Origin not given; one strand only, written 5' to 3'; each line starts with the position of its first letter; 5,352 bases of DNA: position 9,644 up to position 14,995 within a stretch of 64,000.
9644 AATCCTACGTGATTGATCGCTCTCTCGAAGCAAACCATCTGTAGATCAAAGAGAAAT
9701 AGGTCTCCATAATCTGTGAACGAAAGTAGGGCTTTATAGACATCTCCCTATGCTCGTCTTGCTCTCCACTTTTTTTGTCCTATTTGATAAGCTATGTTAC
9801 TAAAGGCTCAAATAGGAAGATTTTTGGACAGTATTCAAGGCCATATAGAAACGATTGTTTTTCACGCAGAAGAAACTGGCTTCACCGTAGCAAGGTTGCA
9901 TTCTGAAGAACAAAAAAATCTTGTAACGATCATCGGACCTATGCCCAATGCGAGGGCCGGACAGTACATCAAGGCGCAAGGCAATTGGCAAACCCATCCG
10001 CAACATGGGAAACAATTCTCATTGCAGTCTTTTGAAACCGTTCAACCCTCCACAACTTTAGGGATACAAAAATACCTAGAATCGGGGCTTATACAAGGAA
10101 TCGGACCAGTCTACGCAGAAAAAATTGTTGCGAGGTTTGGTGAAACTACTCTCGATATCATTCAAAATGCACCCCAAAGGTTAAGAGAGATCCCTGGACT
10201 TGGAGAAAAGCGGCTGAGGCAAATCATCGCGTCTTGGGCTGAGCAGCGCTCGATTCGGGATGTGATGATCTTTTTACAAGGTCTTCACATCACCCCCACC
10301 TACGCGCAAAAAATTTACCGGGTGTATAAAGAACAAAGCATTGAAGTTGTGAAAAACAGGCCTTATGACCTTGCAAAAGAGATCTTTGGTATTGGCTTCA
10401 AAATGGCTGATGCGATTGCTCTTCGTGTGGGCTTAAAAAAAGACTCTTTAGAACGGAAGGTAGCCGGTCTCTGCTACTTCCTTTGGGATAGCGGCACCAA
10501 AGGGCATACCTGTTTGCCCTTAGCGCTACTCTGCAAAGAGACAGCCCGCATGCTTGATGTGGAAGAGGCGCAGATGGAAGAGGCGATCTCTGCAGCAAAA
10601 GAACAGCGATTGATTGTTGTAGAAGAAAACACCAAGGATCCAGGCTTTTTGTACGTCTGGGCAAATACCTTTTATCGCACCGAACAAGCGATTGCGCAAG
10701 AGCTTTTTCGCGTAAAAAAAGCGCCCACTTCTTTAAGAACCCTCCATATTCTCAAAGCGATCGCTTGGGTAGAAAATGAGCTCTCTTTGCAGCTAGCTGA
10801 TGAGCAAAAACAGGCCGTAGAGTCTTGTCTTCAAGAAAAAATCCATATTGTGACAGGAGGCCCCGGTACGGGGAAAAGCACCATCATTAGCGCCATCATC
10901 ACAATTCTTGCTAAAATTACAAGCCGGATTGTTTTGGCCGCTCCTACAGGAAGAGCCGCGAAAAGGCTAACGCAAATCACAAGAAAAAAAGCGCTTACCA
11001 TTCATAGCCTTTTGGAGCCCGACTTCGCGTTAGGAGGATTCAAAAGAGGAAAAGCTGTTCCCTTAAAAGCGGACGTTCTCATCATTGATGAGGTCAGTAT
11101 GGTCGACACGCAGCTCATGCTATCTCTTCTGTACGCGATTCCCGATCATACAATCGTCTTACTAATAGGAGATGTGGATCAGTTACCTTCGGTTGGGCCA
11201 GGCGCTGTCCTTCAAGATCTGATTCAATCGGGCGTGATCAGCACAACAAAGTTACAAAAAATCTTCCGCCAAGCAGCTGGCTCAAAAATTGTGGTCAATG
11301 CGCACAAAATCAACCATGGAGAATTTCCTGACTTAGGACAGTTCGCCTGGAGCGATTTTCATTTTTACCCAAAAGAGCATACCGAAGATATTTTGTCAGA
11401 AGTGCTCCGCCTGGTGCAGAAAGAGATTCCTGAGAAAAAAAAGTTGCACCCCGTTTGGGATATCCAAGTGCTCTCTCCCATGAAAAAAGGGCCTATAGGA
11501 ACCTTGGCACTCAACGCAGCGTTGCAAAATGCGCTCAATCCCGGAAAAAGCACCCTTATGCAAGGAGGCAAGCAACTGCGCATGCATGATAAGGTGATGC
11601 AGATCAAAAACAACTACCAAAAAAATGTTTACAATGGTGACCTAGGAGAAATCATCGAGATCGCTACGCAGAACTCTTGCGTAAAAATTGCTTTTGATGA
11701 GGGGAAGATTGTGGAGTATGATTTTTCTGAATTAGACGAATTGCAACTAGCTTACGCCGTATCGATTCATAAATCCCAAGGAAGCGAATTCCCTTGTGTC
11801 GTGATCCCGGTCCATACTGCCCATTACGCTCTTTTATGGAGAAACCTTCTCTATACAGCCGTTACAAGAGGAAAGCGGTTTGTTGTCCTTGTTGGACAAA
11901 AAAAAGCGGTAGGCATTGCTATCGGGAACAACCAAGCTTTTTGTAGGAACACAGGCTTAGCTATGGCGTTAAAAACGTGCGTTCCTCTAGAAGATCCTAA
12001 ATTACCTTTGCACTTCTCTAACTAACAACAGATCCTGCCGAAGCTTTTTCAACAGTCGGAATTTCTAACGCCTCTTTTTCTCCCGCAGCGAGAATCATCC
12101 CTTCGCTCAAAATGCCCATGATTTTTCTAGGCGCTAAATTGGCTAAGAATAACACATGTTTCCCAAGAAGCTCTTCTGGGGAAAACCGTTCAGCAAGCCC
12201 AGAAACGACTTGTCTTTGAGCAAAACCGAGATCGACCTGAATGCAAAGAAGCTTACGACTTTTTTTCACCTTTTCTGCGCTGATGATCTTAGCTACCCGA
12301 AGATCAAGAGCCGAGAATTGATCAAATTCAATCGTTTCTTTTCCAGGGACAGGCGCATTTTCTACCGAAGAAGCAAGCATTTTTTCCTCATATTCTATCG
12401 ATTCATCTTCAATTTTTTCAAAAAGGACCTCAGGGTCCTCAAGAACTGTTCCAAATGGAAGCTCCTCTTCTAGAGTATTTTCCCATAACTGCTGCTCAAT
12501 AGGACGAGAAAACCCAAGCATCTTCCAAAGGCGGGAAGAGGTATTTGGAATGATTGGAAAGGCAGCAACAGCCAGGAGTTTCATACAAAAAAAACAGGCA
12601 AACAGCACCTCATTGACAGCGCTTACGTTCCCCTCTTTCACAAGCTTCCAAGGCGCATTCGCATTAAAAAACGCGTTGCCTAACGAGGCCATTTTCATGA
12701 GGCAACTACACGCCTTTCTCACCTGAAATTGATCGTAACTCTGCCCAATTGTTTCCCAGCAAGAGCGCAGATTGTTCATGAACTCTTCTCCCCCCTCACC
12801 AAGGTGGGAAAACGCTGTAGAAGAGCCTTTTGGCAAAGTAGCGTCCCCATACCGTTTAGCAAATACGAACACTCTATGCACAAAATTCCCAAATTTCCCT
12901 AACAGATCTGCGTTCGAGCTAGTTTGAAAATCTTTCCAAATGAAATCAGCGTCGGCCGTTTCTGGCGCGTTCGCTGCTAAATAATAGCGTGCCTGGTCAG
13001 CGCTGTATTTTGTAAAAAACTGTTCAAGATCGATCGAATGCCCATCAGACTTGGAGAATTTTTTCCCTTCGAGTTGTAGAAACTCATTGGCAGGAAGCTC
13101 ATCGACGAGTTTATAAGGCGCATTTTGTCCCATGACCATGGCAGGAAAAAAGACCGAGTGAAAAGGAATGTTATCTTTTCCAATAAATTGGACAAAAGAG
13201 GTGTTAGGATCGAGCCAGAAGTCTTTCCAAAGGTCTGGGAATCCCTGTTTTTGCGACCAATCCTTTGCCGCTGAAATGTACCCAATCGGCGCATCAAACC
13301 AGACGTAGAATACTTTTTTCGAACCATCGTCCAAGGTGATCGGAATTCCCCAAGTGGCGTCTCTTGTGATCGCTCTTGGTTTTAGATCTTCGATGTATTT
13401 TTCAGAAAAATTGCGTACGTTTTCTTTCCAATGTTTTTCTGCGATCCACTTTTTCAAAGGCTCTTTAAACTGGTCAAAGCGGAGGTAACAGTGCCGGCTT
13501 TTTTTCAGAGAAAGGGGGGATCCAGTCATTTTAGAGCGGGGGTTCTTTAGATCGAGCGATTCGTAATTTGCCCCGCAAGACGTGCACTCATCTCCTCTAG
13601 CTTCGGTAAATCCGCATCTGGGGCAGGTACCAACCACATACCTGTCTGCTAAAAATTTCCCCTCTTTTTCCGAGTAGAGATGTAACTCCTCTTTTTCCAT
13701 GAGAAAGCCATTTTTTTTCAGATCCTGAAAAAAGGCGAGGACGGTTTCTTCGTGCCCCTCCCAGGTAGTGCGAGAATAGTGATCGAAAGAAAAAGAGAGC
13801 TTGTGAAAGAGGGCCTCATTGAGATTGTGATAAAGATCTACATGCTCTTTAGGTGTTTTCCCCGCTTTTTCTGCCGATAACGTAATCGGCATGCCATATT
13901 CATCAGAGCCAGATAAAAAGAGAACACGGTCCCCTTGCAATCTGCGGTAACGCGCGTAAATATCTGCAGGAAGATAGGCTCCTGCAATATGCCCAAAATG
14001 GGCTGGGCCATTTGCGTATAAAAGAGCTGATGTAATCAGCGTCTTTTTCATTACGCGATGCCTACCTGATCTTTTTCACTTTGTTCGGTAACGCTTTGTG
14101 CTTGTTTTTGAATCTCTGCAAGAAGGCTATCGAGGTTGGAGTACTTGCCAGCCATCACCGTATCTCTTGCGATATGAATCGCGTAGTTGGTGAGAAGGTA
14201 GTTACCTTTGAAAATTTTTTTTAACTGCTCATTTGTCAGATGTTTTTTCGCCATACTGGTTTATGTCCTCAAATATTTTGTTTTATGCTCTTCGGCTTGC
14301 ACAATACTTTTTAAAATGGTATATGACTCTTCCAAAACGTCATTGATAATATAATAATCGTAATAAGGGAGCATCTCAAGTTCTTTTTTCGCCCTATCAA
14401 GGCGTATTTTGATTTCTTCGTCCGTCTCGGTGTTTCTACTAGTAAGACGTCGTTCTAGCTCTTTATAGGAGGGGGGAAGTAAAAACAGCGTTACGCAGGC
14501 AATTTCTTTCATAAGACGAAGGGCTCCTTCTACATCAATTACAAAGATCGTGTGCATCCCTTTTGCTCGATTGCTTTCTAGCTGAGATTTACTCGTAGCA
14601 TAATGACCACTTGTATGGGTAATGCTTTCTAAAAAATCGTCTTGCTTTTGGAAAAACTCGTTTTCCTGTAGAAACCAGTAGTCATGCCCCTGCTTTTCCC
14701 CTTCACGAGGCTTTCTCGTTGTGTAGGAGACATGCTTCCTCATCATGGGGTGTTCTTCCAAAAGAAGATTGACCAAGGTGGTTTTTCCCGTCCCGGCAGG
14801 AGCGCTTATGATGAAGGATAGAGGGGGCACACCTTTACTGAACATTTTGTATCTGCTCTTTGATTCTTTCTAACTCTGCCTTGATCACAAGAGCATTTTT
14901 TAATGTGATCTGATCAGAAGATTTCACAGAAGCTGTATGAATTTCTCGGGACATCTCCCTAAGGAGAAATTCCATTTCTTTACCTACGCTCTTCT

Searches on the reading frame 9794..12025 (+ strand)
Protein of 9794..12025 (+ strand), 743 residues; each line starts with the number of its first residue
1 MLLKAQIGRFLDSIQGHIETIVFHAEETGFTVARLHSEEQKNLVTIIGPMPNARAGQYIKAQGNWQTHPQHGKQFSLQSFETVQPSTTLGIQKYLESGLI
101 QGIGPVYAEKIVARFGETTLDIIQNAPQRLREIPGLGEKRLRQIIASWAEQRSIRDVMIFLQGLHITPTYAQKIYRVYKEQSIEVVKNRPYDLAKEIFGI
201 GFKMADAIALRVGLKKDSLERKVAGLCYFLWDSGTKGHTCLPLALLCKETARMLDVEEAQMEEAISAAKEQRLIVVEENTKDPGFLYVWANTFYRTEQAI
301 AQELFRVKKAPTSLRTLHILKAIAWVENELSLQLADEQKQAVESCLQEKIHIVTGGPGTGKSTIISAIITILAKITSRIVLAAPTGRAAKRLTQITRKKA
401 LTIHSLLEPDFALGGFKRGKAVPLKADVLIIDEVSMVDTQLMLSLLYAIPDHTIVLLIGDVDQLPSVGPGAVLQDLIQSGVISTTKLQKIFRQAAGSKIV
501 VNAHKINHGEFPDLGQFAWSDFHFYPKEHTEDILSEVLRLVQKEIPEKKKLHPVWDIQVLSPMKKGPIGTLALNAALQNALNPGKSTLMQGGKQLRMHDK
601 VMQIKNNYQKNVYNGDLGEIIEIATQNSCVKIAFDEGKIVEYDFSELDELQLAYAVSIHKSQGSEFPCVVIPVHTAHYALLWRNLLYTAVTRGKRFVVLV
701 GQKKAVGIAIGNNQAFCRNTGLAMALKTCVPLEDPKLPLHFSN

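Call 28: search_protein_families(library=pfam, proteins=[window:9794-12025:+], max_evalue=0.00001)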
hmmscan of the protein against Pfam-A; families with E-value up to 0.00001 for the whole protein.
window:9794-12025:+ (743 aa): 9 families
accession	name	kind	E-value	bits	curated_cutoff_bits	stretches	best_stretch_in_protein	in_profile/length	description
PF13245.12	AAA_19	-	8.7e-41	139.7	25.1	1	338-469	1-134/134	AAA domain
PF13604.12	AAA_30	-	9.1e-39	133.6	27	1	333-512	1-174/191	AAA domain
PF14490.11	HHH_RecD2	-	1.2e-34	118.5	27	1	150-240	1-92/92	ATP-dependent RecD2 DNA helicase HHH domain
PF23139.1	OB_YrrC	-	5.7e-23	81.1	27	1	13-85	3-76/76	ATP-dependent DNA helicase YrrC, OB-fold domain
PF18335.7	SH3_13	-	1.2e-19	70.3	41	1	573-634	1-65/65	ATP-dependent RecD-like DNA helicase SH3 domain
PF13538.12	UvrD_C_2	-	2.5e-18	66.1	27.4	1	652-700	1-52/52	UvrD-like helicase C-terminal domain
PF14520.12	HHH_5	-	1.9e-10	41.5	27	1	100-148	7-55/57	Helix-hairpin-helix domain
PF13086.12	AAA_11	-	1.3e-09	38.6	27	1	334-388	2-64/257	AAA domain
PF01443.25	Viral_helicase1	-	1.4e-09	38.6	21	0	352-467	2-100/228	Viral superfamily 1 RNA helicase core domain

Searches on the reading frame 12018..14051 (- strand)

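Call 28: search_protein_families(library=pfam, proteins=[window:12018-14051:-], max_evalue=0.00001)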
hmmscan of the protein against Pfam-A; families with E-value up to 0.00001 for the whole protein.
window:12018-14051:- (677 aa): 5 families
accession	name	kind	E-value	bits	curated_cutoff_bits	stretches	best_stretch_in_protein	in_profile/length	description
PF09334.17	tRNA-synt_1g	-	4.2e-141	470.7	20.1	1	5-394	2-390/391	tRNA synthetases class I (M)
PF01588.26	tRNA_bind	-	1.1e-24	86.7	27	1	584-668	1-88/96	Putative tRNA binding domain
PF19303.5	Anticodon_3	-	3.5e-18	66.3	23.5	1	416-554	6-143/152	Anticodon binding domain of methionyl tRNA ligase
PF00133.28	tRNA-synt_1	-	1.8e-17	63.7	22.7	1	12-239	33-244/414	tRNA synthetases class I (I, L, M and V)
PF08264.19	Anticodon_1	-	1.6e-06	28.5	25.1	1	425-535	5-112/148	Anticodon-binding domain of tRNA ligase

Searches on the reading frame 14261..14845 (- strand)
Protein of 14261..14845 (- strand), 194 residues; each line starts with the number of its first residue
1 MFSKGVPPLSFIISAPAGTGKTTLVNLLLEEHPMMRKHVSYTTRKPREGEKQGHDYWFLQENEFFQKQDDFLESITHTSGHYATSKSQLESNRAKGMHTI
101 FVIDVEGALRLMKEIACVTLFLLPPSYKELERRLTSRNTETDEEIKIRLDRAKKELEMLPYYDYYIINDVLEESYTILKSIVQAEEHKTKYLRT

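Call 28: search_protein_families(library=pfam, proteins=[window:14261-14845:-], max_evalue=0.00001)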
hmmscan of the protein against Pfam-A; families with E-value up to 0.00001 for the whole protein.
window:14261-14845:- (194 aa): 1 family
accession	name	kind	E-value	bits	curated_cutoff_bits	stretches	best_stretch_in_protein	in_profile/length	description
PF00625.27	Guanylate_kin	-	1.6e-33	116.4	25.2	1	11-185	5-182/182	Guanylate kinase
